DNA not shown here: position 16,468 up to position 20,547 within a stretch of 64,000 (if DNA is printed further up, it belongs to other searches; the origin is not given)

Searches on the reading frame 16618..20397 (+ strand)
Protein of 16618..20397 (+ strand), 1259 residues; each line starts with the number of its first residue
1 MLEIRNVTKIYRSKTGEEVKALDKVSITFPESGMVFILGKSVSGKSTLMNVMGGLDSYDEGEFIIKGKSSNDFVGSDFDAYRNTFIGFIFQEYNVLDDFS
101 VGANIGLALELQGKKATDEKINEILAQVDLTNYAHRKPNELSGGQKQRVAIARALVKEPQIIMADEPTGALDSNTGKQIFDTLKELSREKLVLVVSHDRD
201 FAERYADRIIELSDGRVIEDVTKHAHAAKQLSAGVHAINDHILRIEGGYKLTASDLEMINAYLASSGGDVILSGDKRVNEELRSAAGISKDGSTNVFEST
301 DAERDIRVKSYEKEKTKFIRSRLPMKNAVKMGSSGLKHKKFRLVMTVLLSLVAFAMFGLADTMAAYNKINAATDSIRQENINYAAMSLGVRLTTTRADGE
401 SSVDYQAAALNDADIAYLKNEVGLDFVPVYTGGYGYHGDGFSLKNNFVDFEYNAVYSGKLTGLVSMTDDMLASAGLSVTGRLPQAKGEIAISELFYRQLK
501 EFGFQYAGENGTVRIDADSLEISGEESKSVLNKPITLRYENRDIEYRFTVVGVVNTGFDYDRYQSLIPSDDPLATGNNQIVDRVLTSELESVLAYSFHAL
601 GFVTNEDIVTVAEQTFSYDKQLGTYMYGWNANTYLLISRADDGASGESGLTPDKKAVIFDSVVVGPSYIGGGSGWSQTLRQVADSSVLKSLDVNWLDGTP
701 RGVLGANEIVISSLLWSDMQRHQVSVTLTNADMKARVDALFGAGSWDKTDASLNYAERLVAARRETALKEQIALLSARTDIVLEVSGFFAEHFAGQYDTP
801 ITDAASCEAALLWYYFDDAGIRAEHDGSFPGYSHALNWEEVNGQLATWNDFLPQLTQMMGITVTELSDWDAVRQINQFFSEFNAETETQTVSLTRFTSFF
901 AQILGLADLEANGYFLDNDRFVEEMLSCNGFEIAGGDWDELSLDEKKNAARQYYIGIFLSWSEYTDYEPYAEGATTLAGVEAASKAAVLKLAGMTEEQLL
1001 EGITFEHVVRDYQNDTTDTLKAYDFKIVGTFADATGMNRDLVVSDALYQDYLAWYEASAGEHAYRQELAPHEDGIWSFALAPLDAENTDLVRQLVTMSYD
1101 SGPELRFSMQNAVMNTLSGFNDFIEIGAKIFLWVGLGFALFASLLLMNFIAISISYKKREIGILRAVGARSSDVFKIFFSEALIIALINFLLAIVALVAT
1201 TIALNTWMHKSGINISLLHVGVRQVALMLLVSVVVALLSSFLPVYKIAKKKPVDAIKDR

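Call 26: search_protein_families(library=pfam, proteins=[window:16618-20397:+], max_evalue=0.00001)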
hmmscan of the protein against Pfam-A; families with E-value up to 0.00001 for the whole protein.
window:16618-20397:+ (1259 aa): 3 families
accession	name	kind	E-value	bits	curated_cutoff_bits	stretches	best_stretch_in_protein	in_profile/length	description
PF00005.33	ABC_tran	-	7.8e-28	98.2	25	1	22-168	1-136/137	ABC transporter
PF02687.27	FtsX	-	2.6e-19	69.9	25.5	1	1135-1252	4-120/120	FtsX-like permease C-terminal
PF02463.25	SMC_N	-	1.4e-06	28.3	40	1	20-211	11-210/220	RecF/RecN/SMC N terminal domain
